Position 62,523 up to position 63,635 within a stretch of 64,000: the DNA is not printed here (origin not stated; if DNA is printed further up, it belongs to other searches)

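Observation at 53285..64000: Sigma / anti-sigma-like / polytopic protein / PrsW-type protease unit adjoining an operon for a paralog, an S1 protease and a 2491-aa secreted giant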

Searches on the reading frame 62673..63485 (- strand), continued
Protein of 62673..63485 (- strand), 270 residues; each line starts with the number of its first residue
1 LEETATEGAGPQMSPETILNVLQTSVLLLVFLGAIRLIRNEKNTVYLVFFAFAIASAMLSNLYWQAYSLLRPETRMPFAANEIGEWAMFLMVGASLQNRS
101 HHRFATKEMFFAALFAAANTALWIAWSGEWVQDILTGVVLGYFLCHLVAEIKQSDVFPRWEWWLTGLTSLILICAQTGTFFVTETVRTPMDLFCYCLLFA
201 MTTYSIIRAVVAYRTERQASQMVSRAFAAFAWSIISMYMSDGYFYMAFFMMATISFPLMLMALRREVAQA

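Call 39: fold_search(model_id=the predicted structure, library=pdb)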
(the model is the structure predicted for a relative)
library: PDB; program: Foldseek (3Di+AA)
matches with E <= 10: 418; with E <= 0.001: 0
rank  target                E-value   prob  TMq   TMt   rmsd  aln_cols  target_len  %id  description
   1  6rz7                  4.4e-02  0.60  0.22  0.17  24.9       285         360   11  Crystal structure of the human cysteinyl leukotriene receptor 2 in complex with ONO-2570366 (F222 space group) (released 2019-12-11)
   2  8iy6_R                8.7e-02  0.66  0.26  0.24  20.7       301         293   13  ETB-Gi complex bound to Endotheline-1, focused on receptor (released 2023-08-16)
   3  7wvv_R                8.7e-02  0.66  0.30  0.27  17.3       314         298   14  Cryo-EM structure of the human formyl peptide receptor 2 in complex with fMLFII and Gi2 (released 2022-04-13)
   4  8j22_C                1.1e-01  0.66  0.29  0.27  17.7       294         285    9  Cryo-EM structure of FFAR2 complex bound with TUG-1375 (released 2024-01-24)
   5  7wvw_R                1.1e-01  0.63  0.29  0.27  19.0       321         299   13  Cryo-EM structure of the human formyl peptide receptor 2 in complex with fMYFINILTL and Gi2 (released 2022-04-13)
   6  7piu_R                1.3e-01  0.54  0.27  0.27  15.6       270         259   14  Cryo-EM structure of the agonist setmelanotide bound to the active melanocortin-4 receptor (MC4R) in complex with the  (released 2021-11-17)
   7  9m0d_R                1.4e-01  0.54  0.27  0.28  15.8       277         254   11  Cryo-EM structure of neurotensin receptor 1 in complex with beta-arrestin 1 (released 2025-04-09)
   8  7y65_D                1.5e-01  0.51  0.27  0.26  16.9       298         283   13  Cryo-EM structure of C5a peptide-bound C5aR1 in complex with Gi protein (released 2023-03-01)
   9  8s4d                  1.6e-01  0.38  0.21  0.16  23.1       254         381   14  Crystal structure of a peptidergic GPCR in complex with a small synthetic G protein-biased agonist (released 2024-12-04)
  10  8y6w_R                1.7e-01  0.69  0.33  0.32  17.1       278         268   11  TUG-1375 and 4-CMTB-bound human FFA2 in complex with Gi (released 2025-04-02)
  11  6wgt_C                1.7e-01  0.33  0.21  0.16  23.3       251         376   12  Crystal structure of HTR2A with hallucinogenic agonist (released 2020-09-23)
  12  7ykd_A                1.8e-01  0.44  0.28  0.26  17.4       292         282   12  Cryo-EM structure of the human chemerin receptor 1 complex with the C-terminal nonapeptide of chemerin (released 2023-04-19)
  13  8xxv_A                1.8e-01  0.33  0.24  0.22  19.1       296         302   14  Cryo-EM Structure of the Prostaglandin D2 Receptor 2-indomethacin Coupled to G Protein (released 2024-12-04)
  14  9as7                  2.0e-01  0.69  0.33  0.33  16.1       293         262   12  Local refinement of 5-HT2AR bound to psilocin in complex with a mini-Gq and scFv16 obtained by cryo-electron microscopy  (released 2025-04-02)
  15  7y67_D                2.0e-01  0.47  0.29  0.28  16.3       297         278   14  Cryo-EM structure of C089-bound C5aR1(I116A) mutant in complex with Gi protein (released 2023-03-01)
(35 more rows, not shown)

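Call 49: search_protein_families(library=pfam, proteins=[L001:9131-9685:+, L036:10001-10100:+], max_evalue=1)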
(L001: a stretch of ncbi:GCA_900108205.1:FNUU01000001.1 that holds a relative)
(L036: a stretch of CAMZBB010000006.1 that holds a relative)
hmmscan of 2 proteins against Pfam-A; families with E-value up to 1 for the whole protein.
L001:9131-9685:+ (184 aa): 3 families
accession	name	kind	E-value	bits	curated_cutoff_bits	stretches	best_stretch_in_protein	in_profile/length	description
PF08281.18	Sigma70_r4_2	-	6.3e-10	39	25.7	1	120-172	2-54/54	Sigma-70, region 4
PF04542.20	Sigma70_r2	-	2.1e-09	37.5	24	1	27-92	1-69/71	Sigma-70 region 2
PF04545.22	Sigma70_r4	-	0.0012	18.7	24.1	1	125-173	1-49/50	Sigma-70, region 4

L036:10001-10100:+ (33 aa): 0 families

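Call 68: search_protein_representatives(alignment_id=A1)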
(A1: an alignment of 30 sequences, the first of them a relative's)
Query: 30 sequences, 260 profile positions. Proteins with E-value up to 0.001 (for the whole library): 317; up to 1e-10: 270; up to 1e-30: 210. The best 150 are listed.
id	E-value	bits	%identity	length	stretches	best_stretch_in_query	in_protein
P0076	1.3e-104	365.6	-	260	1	1-259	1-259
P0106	1.0e-99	349.5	-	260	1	1-259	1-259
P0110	2.2e-92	325.5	-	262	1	2-257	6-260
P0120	2.4e-91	322.2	-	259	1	1-258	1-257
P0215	3.4e-90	318.4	-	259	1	1-259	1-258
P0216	7.4e-88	310.7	-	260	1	1-258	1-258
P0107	9.1e-88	310.4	-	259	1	3-259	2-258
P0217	6.7e-87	307.6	-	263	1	1-254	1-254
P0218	2.2e-86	305.9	-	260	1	1-256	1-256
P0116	9.2e-85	300.6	-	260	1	4-258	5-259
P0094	2.5e-84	299.1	-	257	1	3-259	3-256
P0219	5.9e-84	297.9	-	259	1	1-258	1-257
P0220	8.0e-84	297.5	-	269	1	1-259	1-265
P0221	8.3e-84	297.4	-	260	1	1-259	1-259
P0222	4.8e-83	294.9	-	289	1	1-259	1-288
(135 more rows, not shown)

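Call 75: search_protein_families(library=ncbifam, proteins=[L001:9131-9685:+, L007:9401-9952:+], max_evalue=0.000001)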
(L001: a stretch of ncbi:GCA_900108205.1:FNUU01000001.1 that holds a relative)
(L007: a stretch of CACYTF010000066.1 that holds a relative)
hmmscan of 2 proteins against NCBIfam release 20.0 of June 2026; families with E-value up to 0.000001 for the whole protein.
L001:9131-9685:+ (184 aa): 56 families (the best 25 are shown)
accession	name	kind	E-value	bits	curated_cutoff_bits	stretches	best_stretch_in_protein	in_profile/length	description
NF004113.0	PRK05602.1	equivalog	2.8e-23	82.6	208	1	5-179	29-204/211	RNA polymerase sigma factor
TIGR02937.1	sigma70-ECF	superfamily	7.2e-23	81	42.9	1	23-176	2-165/165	sigma-70 family RNA polymerase sigma factor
TIGR02950.1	SigM_subfam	subfamily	3.3e-22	79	147.95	1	28-176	6-158/159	RNA polymerase sigma factor, SigM family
NF009168.0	PRK12515.1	subfamily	2.1e-21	76.2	236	1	4-158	5-161/189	RNA polymerase sigma factor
NF009166.1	PRK12513.1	equivalog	4.8e-20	72.1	206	1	5-159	6-169/193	RNA polymerase sigma factor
TIGR02954.1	Sig70_famx3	hypoth_equivalog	9.2e-20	71.1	188.5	1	13-178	8-169/170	RNA polymerase sigma-70 factor, TIGR02954 family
NF006930.0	PRK09415.1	subfamily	1.1e-18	67.7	198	1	9-178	3-177/179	RNA polymerase factor sigma C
NF008888.0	PRK11922.1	equivalog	2.8e-18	66.4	204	1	8-178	17-198/231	RNA polymerase sigma factor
TIGR02985.1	Sig70_bacteroi1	subfamily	3.9e-18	66.2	126.4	1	23-174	2-160/162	RNA polymerase sigma-70 factor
NF009190.0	PRK12538.1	equivalog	1.2e-17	64.4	303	1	5-179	47-222/233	RNA polymerase sigma factor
NF007220.0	PRK09639.1-5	equivalog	1.4e-16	60.8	260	1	22-178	3-166/181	RNA polymerase sigma factor SigX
NF053879.1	RNAPolSigSigVBac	equivalog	9.8e-15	54.6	190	1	24-162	6-141/160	RNA polymerase sigma factor SigV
TIGR02952.1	Sig70_famx2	equivalog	1.6e-14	54.1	206.45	1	18-173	7-167/170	ECF subfamily RNA polymerase sigma factor, BldN family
NF007223.0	PRK09641.1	equivalog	2.1e-14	53.8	209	1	17-178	13-186/187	RNA polymerase sigma factor SigW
NF007217.0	PRK09639.1-1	equivalog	5e-14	52.5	239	1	21-178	2-167/194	RNA polymerase sigma factor SigX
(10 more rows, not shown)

L007:9401-9952:+ (183 aa): 53 families (the best 25 are shown)
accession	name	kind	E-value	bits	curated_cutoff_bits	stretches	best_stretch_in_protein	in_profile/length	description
NF004113.0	PRK05602.1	equivalog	2.9e-24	85.9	208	1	4-177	31-206/211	RNA polymerase sigma factor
TIGR02937.1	sigma70-ECF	superfamily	1.8e-20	73.2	42.9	1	20-172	2-165/165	sigma-70 family RNA polymerase sigma factor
TIGR02950.1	SigM_subfam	subfamily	4.9e-20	72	147.95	1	24-172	5-158/159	RNA polymerase sigma factor, SigM family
NF008888.0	PRK11922.1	equivalog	5.3e-18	65.5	204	1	3-174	15-198/231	RNA polymerase sigma factor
NF009166.1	PRK12513.1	equivalog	1.6e-17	63.8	206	1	3-171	7-185/193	RNA polymerase sigma factor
NF009168.0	PRK12515.1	subfamily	3.4e-17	62.5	236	1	3-179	7-186/189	RNA polymerase sigma factor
NF006930.0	PRK09415.1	subfamily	7e-17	61.8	198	1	16-174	13-177/179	RNA polymerase factor sigma C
TIGR02983.1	SigE-fam_strep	subfamily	5.9e-16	58.8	141.55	1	16-174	3-160/162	SigE family RNA polymerase sigma factor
TIGR02939.1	RpoE_Sigma70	equivalog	1.5e-15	57.7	236.15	1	15-173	16-187/190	RNA polymerase sigma factor RpoE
NF007223.0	PRK09641.1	equivalog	5.9e-15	55.6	209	1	101-174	113-186/187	RNA polymerase sigma factor SigW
NF009190.0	PRK12538.1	equivalog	6.3e-15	55.5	303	1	4-175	49-222/233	RNA polymerase sigma factor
NF007220.0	PRK09639.1-5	equivalog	9.4e-15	54.8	260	1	23-177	7-169/181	RNA polymerase sigma factor SigX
NF009176.0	PRK12524.1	equivalog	2.5e-14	53.5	264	1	4-173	12-185/196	RNA polymerase sigma factor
TIGR02985.1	Sig70_bacteroi1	subfamily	3e-14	53.6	126.4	1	22-172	4-162/162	RNA polymerase sigma-70 factor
TIGR02989.1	Sig-70_gvs1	subfamily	3.6e-14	53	124.55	1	22-169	4-155/158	RNA polymerase sigma-70 factor, Rhodopirellula/Verrucomicrobium family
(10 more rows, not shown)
